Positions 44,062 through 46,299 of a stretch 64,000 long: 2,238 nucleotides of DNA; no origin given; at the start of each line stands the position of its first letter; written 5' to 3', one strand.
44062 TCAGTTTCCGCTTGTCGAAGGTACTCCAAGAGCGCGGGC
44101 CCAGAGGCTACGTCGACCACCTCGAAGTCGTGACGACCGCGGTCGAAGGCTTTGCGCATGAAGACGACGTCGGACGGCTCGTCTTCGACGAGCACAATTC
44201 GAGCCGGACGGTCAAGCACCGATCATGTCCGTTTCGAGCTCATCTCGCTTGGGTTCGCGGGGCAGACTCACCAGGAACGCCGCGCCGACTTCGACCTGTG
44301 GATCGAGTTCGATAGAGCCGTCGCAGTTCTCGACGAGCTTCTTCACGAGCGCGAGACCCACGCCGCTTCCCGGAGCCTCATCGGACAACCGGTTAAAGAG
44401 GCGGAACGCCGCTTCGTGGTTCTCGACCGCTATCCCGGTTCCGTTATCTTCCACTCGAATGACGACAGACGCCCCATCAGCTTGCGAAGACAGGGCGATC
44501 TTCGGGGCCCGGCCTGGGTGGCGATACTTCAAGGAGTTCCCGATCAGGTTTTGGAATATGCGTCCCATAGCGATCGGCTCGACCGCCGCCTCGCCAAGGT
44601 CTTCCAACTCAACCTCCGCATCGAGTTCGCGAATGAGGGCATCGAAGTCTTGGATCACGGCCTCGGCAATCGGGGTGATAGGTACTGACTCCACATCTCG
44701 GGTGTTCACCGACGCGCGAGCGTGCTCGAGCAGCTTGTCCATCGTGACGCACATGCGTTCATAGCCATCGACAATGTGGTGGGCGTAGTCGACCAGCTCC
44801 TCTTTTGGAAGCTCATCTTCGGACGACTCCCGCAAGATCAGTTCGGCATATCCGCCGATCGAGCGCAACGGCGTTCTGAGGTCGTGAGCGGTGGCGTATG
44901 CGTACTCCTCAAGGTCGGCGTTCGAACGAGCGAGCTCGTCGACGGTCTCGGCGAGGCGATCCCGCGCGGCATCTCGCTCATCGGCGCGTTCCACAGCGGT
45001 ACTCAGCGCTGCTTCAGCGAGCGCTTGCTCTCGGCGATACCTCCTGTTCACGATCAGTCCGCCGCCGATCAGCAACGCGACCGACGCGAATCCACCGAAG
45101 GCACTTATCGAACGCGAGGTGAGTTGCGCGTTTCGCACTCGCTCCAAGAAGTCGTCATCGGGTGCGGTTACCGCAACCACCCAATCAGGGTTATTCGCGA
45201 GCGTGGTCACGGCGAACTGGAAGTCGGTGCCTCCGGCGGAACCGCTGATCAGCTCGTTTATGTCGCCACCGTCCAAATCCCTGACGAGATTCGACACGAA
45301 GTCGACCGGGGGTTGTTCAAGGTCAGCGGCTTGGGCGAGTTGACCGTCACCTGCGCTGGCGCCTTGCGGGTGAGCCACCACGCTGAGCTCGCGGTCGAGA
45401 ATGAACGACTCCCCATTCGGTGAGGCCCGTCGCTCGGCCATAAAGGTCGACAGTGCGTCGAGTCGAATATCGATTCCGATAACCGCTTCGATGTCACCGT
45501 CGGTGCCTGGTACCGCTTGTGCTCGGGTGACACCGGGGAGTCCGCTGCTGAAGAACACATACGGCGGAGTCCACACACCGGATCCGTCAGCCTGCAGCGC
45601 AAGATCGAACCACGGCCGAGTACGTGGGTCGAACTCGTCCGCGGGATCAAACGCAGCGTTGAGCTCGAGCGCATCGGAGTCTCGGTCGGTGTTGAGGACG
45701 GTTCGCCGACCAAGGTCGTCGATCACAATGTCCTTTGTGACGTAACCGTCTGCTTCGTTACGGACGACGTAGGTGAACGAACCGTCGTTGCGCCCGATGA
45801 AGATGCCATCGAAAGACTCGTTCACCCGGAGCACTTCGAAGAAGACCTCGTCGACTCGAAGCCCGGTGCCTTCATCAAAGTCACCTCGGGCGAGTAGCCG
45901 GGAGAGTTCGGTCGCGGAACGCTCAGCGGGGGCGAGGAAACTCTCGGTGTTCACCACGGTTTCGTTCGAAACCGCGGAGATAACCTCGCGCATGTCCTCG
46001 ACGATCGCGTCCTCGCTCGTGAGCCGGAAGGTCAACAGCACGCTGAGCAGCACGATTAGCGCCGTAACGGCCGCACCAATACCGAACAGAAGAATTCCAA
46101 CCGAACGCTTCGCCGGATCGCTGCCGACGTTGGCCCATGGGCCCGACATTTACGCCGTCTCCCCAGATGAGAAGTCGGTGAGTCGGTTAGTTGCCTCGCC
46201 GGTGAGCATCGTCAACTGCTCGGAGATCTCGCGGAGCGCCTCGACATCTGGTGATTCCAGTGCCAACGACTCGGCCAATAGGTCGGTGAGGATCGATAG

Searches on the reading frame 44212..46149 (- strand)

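Call 33: search_protein_families(library=pfam, proteins=[window:44212-46149:-], max_evalue=0.00001)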
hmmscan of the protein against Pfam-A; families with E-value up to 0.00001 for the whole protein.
window:44212-46149:- (645 aa): 3 families
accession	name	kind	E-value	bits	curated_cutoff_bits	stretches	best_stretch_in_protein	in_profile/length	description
PF02518.31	HATPase_c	-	2.6e-19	70.1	26.4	1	526-632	4-110/111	Histidine kinase-, DNA gyrase B-, and HSP90-like ATPase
PF02743.24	dCache_1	-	6.7e-13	49.2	45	1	50-327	26-239/240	Cache domain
PF00512.31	HisKA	-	9.5e-08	32.4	26.9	1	416-478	5-62/66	His Kinase A (phospho-acceptor) domain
